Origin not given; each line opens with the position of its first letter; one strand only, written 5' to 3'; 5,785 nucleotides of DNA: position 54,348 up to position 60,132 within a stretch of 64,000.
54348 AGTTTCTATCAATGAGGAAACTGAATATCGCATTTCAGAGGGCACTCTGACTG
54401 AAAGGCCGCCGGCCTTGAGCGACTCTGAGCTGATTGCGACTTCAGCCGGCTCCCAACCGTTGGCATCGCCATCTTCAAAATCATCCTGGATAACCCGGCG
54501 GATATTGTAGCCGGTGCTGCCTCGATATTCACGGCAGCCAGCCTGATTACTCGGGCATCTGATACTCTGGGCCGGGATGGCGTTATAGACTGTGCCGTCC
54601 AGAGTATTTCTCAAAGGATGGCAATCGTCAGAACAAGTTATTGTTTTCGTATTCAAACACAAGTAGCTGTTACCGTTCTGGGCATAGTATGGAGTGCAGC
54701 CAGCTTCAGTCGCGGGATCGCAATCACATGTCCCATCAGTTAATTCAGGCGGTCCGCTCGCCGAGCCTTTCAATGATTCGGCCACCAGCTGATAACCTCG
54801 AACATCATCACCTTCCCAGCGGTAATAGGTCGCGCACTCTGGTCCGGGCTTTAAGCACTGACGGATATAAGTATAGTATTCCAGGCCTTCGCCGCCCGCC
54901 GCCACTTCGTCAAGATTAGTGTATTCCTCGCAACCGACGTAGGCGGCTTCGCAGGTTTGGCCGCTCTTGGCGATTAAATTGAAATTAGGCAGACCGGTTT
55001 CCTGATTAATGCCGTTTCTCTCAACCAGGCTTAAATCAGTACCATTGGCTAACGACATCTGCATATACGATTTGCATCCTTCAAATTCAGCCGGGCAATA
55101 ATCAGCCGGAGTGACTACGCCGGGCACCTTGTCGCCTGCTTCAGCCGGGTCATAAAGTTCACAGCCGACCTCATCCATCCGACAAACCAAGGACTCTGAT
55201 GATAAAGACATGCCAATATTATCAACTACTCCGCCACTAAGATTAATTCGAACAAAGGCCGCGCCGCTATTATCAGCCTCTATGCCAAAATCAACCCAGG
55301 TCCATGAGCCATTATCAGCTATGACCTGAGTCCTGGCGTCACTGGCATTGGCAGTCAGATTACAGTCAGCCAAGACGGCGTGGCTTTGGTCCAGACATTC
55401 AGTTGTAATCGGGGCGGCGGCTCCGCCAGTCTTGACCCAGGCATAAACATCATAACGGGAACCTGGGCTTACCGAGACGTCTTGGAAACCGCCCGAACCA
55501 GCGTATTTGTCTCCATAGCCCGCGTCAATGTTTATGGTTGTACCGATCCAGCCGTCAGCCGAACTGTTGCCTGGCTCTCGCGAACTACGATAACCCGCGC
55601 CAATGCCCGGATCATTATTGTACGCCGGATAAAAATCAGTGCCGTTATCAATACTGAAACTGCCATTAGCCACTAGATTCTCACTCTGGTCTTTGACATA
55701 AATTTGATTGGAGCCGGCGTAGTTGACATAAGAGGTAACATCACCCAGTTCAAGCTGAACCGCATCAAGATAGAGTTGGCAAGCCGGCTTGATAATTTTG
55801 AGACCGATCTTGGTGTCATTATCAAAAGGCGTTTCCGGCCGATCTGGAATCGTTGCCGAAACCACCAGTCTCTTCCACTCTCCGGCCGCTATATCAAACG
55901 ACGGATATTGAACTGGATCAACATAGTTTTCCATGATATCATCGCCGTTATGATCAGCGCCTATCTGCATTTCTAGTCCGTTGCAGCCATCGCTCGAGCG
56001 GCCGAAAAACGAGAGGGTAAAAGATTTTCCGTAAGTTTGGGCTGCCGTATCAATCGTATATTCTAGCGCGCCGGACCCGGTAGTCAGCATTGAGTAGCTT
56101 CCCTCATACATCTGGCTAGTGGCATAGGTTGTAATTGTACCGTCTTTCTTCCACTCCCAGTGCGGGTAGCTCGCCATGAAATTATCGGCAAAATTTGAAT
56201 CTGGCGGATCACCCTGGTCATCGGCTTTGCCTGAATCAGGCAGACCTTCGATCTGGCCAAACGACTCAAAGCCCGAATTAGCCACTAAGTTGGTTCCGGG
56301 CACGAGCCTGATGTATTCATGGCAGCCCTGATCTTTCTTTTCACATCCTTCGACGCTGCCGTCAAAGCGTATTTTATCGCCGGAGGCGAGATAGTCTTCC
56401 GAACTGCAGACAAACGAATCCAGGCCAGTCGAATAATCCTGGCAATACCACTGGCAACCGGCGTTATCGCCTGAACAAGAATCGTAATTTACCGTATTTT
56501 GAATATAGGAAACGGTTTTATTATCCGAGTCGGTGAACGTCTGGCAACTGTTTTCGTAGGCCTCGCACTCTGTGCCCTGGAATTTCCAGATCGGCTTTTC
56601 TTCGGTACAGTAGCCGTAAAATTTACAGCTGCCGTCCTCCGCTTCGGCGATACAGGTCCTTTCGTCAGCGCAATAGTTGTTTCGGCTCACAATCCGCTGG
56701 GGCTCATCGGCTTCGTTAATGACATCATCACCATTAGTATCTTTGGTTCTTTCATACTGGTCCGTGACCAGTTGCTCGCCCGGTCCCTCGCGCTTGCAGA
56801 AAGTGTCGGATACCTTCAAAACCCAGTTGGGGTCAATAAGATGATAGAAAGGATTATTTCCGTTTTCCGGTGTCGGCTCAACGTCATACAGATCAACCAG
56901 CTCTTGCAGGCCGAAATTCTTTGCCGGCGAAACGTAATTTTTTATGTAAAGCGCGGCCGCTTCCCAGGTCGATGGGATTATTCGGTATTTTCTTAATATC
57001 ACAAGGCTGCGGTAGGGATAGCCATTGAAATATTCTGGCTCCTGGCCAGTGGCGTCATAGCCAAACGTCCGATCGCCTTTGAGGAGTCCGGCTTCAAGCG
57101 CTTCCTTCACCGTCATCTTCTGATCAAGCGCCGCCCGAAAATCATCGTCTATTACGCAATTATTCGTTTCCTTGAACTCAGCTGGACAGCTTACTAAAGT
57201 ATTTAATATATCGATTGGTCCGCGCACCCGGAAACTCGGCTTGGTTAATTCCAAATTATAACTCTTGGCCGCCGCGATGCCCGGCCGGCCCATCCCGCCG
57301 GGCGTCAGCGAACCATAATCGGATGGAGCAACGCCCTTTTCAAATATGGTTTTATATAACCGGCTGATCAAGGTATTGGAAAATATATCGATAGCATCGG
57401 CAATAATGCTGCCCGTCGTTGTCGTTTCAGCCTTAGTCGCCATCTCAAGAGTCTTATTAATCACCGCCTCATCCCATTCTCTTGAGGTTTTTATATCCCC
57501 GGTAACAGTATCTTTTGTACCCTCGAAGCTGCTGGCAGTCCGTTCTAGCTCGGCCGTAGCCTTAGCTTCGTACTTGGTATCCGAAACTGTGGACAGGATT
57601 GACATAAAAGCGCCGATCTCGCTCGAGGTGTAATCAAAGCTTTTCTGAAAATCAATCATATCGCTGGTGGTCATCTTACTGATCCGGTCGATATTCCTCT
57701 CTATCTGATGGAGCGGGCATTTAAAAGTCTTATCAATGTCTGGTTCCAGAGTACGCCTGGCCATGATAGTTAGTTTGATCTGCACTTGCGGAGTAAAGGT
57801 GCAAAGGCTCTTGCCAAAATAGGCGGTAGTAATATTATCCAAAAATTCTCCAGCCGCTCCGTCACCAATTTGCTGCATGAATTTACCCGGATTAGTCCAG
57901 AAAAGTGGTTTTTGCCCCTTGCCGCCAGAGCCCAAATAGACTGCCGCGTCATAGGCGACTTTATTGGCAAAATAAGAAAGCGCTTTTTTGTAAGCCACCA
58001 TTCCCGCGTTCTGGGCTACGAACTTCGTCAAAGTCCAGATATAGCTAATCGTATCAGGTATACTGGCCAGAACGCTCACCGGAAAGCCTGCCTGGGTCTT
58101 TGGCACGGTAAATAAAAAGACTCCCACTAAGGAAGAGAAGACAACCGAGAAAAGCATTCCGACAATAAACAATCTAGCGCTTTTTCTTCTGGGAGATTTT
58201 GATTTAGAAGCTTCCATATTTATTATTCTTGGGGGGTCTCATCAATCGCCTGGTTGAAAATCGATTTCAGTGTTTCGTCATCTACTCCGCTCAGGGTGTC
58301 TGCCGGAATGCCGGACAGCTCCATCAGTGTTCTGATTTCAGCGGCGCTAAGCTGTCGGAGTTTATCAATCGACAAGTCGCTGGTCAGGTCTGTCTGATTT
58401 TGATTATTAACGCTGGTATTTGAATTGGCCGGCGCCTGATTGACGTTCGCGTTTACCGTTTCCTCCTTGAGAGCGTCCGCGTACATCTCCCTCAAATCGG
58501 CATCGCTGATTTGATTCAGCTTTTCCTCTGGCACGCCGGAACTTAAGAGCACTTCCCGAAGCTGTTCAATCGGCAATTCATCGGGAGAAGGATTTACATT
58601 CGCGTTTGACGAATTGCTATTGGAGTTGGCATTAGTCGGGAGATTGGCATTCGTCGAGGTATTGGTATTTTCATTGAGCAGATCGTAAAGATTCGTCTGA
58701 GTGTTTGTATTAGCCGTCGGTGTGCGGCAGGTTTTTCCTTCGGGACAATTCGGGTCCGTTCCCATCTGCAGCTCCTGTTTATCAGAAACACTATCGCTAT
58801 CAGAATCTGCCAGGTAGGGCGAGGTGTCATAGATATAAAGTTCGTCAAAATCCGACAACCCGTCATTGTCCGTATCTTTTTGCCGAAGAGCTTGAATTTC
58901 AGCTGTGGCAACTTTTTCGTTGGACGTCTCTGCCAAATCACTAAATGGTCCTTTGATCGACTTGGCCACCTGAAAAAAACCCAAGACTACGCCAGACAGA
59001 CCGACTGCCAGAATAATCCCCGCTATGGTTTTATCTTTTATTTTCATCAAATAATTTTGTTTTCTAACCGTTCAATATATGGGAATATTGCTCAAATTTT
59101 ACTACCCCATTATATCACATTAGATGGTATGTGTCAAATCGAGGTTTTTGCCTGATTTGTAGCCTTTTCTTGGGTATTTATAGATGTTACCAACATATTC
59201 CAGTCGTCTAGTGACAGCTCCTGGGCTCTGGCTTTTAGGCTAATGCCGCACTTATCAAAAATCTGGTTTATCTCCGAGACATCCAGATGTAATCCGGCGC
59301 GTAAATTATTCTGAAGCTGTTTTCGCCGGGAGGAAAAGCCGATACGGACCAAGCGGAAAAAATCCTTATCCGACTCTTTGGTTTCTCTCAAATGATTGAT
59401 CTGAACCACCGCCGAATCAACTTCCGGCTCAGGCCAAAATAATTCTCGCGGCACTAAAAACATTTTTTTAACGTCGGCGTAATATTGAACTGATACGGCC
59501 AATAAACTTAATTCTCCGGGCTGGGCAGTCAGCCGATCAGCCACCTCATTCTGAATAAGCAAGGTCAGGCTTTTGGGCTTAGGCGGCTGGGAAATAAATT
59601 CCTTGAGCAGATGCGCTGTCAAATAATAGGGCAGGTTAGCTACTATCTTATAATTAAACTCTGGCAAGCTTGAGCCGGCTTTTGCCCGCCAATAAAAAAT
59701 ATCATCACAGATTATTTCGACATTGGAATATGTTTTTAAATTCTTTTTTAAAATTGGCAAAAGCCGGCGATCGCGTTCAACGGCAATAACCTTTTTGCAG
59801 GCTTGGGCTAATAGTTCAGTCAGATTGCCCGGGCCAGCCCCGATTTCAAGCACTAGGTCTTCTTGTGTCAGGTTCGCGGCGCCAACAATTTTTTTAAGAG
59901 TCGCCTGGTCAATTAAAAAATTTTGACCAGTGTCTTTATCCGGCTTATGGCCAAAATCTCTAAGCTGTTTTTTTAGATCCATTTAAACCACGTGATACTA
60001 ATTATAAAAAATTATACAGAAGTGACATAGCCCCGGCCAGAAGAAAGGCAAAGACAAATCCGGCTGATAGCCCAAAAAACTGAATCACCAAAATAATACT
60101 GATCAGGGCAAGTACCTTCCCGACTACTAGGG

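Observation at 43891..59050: Operon encoding a 3331-aa Cys-rich giant surface protein with a Ca-binding anchor protein and a 960-aa polytopic membrane protein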

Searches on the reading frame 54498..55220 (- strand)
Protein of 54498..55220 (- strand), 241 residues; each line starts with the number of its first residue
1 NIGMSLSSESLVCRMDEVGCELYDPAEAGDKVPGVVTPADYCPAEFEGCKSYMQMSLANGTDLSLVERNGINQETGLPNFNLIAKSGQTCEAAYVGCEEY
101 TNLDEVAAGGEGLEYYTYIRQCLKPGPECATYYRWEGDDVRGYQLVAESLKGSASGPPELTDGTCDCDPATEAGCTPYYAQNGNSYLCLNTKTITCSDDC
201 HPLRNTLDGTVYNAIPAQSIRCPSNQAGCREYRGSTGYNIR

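Call 105: search_protein_families(library=pfam, proteins=[window:54498-55220:-], max_evalue=1)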
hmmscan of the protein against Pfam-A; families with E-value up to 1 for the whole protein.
window:54498-55220:- (241 aa): 1 family
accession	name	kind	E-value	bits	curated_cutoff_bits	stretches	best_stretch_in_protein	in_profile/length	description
PF02176.24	zf-TRAF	-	0.71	11.1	27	0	192-231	8-50/60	TRAF-type zinc finger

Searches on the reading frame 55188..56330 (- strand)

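Call 105: search_protein_families(library=pfam, proteins=[window:55188-56330:-], max_evalue=1)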
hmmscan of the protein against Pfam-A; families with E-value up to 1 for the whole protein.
window:55188-56330:- (381 aa): 2 families
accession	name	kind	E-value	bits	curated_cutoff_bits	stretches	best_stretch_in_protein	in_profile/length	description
PF02018.23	CBM_4_9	-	0.00013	22.8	25.9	1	59-166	19-123/136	Carbohydrate binding domain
PF08531.16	Bac_rhamnosid_N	-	0.0072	16.6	25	1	171-231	21-74/172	Alpha-L-rhamnosidase N-terminal domain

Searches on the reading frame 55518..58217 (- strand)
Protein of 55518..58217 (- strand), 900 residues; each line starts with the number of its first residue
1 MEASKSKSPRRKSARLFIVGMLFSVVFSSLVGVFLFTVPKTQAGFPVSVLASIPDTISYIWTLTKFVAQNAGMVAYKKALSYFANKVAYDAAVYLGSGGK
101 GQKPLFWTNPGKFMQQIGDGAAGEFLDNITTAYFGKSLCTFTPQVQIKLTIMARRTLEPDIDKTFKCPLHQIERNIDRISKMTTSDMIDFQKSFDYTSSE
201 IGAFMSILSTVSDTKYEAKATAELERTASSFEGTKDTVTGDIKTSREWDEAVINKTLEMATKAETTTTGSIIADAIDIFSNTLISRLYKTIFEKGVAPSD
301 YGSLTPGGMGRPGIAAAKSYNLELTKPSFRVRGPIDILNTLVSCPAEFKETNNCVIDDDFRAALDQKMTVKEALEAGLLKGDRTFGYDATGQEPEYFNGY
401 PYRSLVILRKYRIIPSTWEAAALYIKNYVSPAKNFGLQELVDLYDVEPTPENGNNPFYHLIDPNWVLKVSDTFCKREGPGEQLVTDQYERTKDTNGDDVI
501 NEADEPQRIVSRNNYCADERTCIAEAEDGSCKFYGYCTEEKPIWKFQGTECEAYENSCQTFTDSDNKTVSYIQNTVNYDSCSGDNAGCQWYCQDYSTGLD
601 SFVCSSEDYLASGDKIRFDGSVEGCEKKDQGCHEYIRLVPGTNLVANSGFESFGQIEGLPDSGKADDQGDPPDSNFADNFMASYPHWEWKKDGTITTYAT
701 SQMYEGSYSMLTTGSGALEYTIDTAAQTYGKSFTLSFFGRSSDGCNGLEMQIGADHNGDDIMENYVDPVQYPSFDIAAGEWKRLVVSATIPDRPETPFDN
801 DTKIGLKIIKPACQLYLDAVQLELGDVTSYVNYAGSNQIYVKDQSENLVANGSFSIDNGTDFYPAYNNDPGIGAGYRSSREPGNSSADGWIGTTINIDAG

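Call 18: find_homologous_proteins(query=window:55518-58217:-, max_evalue=0.001)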
Query window:55518-58217:- (900 aa): 15 proteins with E <= 0.001 among 8000 candidates.
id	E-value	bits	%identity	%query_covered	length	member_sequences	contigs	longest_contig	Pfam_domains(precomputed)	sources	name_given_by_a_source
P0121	3.1e-109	384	40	55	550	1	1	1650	-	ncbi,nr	ncbi:MAG: hypothetical protein U9N54_11980, partial [candidate division Zixibacteria bacterium]|nr:h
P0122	4.4e-96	341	33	88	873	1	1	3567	-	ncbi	ncbi:MAG: hypothetical protein ABH830_04460, partial [Patescibacteria group bacterium]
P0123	1.0e-95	340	36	56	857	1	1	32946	-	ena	-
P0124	1.6e-89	319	34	69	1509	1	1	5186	-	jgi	jgi:hypothetical protein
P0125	5.4e-88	314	34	65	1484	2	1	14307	-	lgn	-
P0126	1.2e-87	313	34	66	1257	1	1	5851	PF02018.24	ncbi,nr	ncbi:hypothetical protein HGA64_02990, partial [Candidatus Falkowbacteria bacterium]|nr:hypothetical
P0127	2.7e-87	312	34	64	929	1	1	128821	-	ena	-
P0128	3.5e-77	278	31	66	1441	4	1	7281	-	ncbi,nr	ncbi:hypothetical protein KKC16_02295 [Patescibacteria group bacterium]|nr:hypothetical protein [Pat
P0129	7.7e-77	277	40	41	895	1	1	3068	PF18884.6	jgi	-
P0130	4.8e-69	251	32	70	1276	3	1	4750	-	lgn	-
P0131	3.4e-68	249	29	70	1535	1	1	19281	-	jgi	-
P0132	5.2e-67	245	34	52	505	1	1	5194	-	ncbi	ncbi:MAG: hypothetical protein V1670_02085, partial [Candidatus Omnitrophota bacterium]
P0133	7.6e-58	214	31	72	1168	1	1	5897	-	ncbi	ncbi:MAG: hypothetical protein ABII19_01150, partial [Patescibacteria group bacterium]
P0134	4.0e-37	146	36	27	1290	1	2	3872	-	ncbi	ncbi:MAG: hypothetical protein AAB855_03110, partial [Patescibacteria group bacterium]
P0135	7.3e-27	112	26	63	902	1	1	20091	-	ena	-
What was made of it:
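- Tried and rejected: The N-terminal 900 aa found only 15 word-indexed hits (call 18).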

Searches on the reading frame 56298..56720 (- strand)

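Call 105: search_protein_families(library=pfam, proteins=[window:56298-56720:-], max_evalue=1)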
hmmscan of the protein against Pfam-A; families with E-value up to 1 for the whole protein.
window:56298-56720:- (141 aa): 1 family
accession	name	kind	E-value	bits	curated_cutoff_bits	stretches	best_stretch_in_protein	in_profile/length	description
PF14670.12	FXa_inhibition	-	0.14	12.8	33.4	1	82-106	1-22/36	Coagulation Factor Xa inhibitory site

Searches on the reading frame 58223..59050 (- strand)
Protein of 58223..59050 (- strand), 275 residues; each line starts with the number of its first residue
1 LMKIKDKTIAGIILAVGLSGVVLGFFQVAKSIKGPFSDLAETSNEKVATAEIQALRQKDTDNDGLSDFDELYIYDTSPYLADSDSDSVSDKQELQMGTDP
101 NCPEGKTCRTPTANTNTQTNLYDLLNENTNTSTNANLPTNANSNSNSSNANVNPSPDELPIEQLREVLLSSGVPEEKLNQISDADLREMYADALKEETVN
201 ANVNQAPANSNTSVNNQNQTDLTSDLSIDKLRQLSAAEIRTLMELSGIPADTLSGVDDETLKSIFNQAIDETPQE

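Call 7: search_protein_families(library=pfam, proteins=[window:58223-59050:-], max_evalue=0.1)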
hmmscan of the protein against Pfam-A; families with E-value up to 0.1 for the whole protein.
window:58223-59050:- (275 aa): 2 families
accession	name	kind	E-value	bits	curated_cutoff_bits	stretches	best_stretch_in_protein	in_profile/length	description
PF18884.5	TSP3_bac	-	2.2e-06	27.8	25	2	89-101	8-20/22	Bacterial TSP3 repeat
PF14199.11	DUF4317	-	0.00069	19.4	27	1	119-189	241-310/370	Domain of unknown function (DUF4317)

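Call 33: search_protein_families(library=ncbifam, proteins=[window:58223-59050:-], max_evalue=0.05)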
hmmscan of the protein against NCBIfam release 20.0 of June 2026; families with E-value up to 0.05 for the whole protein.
window:58223-59050:- (275 aa): 2 families
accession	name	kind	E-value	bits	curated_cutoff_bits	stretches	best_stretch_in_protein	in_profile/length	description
NF047639.1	throspo3_MtsD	equivalog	4e-05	21.9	800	1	50-104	451-504/651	cell-cell cohesion protein MtsD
NF010600.0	PRK13995.1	equivalog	0.045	13.3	311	0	111-201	106-193/210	K(+)-transporting ATPase subunit C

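Call 92: search_protein_families(library=phrogs, proteins=[window:58226-59047:-], max_evalue=0.01)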
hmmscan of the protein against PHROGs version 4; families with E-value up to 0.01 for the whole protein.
window:58226-59047:- (274 aa): 0 families

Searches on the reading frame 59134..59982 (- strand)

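Call 8: search_protein_families(library=pfam, proteins=[window:59134-59982:-], max_evalue=0.1)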
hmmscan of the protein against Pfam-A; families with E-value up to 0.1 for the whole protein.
window:59134-59982:- (282 aa): 14 families
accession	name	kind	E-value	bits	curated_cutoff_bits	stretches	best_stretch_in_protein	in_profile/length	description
PF00398.26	RrnaAD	-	1.5e-58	198.4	24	1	12-268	2-261/263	Ribosomal RNA adenine dimethylase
PF13649.12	Methyltransf_25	-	1.5e-06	29.2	27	1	44-102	1-62/97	Methyltransferase domain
PF08241.18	Methyltransf_11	-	0.00025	22.1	21.2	1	45-95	1-51/95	Methyltransferase domain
PF01135.25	PCMT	-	0.0006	20.1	20.3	1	37-94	70-132/210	Protein-L-isoaspartate(D-aspartate) O-methyltransferase (PCMT)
PF03602.21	Cons_hypoth95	-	0.0031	17.7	24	1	39-92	40-93/182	Conserved hypothetical protein 95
PF01728.25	FtsJ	-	0.0091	16.4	24.1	1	30-96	10-76/181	FtsJ-like methyltransferase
PF05219.18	DREV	-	0.017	14.7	26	1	21-82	70-137/265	DREV methyltransferase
PF01189.24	Methyltr_RsmB-F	-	0.019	15.1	27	1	37-94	5-67/199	16S rRNA methyltransferase RsmB/F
PF13489.12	Methyltransf_23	-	0.019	15.1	27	1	40-78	22-60/164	Methyltransferase domain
PF13847.12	Methyltransf_31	-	0.03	14.4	27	1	43-96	6-64/145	Methyltransferase domain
PF08242.18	Methyltransf_12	-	0.034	15.3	30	1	45-88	1-46/98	Methyltransferase domain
PF09445.16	Methyltransf_15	-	0.035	14.1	22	1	44-97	4-60/165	RNA cap guanine-N2 methyltransferase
PF05401.17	NodS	-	0.047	14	24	1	43-122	46-120/201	Nodulation protein S (NodS)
PF02390.23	Methyltransf_4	-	0.1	12.5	24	0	41-96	2-61/173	Putative methyltransferase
